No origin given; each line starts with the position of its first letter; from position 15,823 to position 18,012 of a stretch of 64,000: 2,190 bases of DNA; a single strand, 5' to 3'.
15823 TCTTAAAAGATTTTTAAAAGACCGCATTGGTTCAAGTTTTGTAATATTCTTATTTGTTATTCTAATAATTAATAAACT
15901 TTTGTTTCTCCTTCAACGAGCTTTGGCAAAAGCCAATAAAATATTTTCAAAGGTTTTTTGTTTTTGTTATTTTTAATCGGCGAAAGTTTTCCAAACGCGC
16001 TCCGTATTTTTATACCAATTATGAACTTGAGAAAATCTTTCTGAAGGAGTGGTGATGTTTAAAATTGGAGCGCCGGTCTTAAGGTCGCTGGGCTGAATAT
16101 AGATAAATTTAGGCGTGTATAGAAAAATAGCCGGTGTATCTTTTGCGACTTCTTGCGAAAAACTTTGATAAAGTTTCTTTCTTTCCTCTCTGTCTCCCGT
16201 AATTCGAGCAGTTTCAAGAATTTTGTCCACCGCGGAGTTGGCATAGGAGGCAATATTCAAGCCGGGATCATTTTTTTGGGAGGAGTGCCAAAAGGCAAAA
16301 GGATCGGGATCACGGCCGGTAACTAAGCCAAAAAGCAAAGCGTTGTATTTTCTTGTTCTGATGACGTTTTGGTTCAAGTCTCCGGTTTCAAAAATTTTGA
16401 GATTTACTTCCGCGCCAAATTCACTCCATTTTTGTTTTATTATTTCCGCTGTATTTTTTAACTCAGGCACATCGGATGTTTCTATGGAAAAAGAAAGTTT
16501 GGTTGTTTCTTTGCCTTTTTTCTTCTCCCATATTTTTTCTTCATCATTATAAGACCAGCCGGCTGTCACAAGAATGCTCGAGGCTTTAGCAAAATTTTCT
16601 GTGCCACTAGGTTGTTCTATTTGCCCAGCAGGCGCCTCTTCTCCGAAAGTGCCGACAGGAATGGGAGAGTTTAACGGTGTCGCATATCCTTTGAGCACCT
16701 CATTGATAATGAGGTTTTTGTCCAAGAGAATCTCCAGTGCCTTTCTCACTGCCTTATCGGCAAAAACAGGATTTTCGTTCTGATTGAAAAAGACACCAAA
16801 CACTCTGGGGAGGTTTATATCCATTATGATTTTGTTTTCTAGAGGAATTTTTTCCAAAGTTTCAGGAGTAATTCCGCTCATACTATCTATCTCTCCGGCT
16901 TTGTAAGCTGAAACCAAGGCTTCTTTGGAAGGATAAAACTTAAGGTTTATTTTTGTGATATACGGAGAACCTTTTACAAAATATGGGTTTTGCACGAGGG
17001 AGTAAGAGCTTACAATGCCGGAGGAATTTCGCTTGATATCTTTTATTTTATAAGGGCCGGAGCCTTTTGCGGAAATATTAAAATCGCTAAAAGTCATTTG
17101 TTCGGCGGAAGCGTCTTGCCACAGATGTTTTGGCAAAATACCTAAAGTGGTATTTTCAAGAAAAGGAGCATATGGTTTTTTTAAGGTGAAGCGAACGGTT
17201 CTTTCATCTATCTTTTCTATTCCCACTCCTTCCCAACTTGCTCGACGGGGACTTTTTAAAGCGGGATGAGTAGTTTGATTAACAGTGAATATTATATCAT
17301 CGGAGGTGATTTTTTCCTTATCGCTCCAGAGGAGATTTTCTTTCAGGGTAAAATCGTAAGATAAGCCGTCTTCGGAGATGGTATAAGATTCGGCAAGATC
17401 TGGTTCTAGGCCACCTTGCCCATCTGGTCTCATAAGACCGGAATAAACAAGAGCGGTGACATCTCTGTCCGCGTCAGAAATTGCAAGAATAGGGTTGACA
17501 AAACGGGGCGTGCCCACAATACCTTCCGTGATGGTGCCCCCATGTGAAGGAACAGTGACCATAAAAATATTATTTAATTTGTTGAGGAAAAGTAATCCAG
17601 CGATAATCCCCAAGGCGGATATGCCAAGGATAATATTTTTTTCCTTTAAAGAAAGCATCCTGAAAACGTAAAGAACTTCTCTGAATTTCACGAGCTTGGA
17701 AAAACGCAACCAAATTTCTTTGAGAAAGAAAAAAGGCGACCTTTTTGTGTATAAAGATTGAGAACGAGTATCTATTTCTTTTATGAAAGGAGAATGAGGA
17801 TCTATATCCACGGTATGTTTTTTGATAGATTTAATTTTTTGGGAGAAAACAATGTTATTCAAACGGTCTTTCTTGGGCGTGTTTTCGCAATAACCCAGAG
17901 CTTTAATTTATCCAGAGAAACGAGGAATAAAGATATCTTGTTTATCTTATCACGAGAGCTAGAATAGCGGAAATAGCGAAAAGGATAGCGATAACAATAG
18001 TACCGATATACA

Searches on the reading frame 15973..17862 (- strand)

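Call 27: search_protein_families(library=pfam, proteins=[window:15973-17862:-], max_evalue=0.001)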
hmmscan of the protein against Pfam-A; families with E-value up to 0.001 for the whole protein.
window:15973-17862:- (629 aa): 1 family
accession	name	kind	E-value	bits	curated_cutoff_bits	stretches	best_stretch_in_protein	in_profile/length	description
PF00496.27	SBP_bac_5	-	2.8e-69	234.4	32.4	1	152-528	2-360/368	Bacterial extracellular solute-binding proteins, family 5 Middle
